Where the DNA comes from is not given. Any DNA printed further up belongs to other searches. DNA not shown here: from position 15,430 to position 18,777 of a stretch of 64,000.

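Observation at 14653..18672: Giant sigma-54 activator with an expandable in-frame (GAPTTA)n repeat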

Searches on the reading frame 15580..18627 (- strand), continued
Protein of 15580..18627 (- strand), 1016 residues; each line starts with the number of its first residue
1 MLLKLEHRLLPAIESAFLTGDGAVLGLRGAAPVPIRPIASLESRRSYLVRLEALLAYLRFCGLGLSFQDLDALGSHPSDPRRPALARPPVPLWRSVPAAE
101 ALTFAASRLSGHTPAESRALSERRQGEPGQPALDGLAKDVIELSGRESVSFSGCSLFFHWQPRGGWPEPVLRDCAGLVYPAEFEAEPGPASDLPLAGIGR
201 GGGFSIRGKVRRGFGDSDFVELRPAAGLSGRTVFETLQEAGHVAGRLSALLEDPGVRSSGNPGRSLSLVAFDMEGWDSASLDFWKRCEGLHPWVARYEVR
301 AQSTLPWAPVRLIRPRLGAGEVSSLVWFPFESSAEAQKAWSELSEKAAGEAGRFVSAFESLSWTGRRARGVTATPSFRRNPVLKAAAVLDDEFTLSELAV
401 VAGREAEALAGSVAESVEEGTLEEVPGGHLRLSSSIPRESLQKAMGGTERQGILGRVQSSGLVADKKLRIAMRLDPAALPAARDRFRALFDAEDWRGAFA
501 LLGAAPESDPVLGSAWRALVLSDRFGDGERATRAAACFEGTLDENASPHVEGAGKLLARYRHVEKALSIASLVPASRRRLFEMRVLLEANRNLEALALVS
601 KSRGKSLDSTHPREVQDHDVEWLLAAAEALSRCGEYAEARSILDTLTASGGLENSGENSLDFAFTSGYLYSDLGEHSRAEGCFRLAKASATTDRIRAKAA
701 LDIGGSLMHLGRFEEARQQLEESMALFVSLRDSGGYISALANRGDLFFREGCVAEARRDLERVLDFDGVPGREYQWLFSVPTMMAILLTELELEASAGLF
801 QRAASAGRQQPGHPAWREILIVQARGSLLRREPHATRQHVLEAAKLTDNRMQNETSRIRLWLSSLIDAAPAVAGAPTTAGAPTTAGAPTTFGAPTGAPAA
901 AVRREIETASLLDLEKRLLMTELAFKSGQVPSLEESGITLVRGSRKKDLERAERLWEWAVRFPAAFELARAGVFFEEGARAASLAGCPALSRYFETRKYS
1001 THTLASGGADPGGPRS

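Call 56: predict_structure(alignment_id=A5)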
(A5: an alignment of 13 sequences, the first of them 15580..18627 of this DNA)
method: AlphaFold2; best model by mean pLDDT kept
length: 1016 residues; sequences in the alignment: 13
mean_pLDDT: 79.7   pTM: 0.69
mean pLDDT of the five models: 79.7, 78.8, 78.5, 76.3, 73.7
residues with pLDDT >= 90: 317; 70-90: 472; 50-70: 138; < 50: 89
segments of 3 or more residues with pLDDT < 50: 21-23, 125-129, 187-190, 227-230, 256-261, 366-376, 604-612, 873-896, 1000-1016
pLDDT, mean of each block of 10 residues (from residue 1): 68 58 58 86 89 88 86 87 84 84 89 84 55 63 64 69 71 84 60 78 84 62 59 62 65 54 70 75 72 79 77 83 84 80 84 85 50 49 89 90 88 75 78 71 85 91 89 90 93 89 87 90 82 85 64 86 88 83 88 87 50 62 90 89 81 68 92 92 94 93 95 96 93 91 95 92 86 89 96 95 88 88 97 95 85 90 91 41 36 51 93 94 92 88 85 94 89 92 91 80 37 34
secondary structure, 60 per line:
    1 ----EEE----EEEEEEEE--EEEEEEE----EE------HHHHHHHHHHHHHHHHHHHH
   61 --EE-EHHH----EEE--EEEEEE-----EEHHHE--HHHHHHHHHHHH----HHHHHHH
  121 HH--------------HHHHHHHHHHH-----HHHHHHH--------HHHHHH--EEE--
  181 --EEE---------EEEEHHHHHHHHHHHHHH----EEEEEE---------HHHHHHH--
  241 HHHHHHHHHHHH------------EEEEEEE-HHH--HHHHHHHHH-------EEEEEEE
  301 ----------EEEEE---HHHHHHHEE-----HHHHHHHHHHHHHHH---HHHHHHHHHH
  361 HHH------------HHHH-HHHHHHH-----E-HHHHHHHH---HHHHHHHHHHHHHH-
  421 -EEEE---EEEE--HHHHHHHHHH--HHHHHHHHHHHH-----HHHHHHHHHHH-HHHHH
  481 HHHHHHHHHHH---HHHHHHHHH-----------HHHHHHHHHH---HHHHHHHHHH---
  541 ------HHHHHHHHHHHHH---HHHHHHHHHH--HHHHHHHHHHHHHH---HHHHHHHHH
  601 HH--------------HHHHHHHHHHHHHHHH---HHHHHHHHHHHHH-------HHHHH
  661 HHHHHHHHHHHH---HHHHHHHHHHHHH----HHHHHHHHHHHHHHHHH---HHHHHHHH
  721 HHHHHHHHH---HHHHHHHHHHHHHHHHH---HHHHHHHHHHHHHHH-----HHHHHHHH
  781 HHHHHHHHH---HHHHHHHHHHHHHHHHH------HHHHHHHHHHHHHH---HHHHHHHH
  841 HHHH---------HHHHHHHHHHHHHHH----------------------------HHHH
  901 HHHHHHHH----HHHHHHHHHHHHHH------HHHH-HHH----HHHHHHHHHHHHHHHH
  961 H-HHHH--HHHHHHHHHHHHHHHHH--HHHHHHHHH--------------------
elements in order (helices of 4 or more, strands of 3 or more residues): E5-7 E12-19 E22-28 H41-60 E74-76 E79-84 H98-109 H114-122 H137-147 H153-159 H168-173 E176-178 E183-185 E195-198 H199-212 E217-222 H232-238 H241-252 E265-271 H278-286 E294-300 E311-315 H319-325 H333-347 H351-363 H376-379 H381-387 H395-402 H406-419 E422-425 E429-432 H435-444 H447-458 H464-474 H476-491 H495-503 H515-524 H528-537 H547-559 H563-572 H575-588 H592-602 H617-632 H636-648 H656-672 H676-688 H693-709 H713-729 H733-749 H753-767 H773-789 H793-809 H816-829 H833-844 H854-868 H897-908 H913-926 H933-936 H945-961 H963-966 H969-985 H988-996
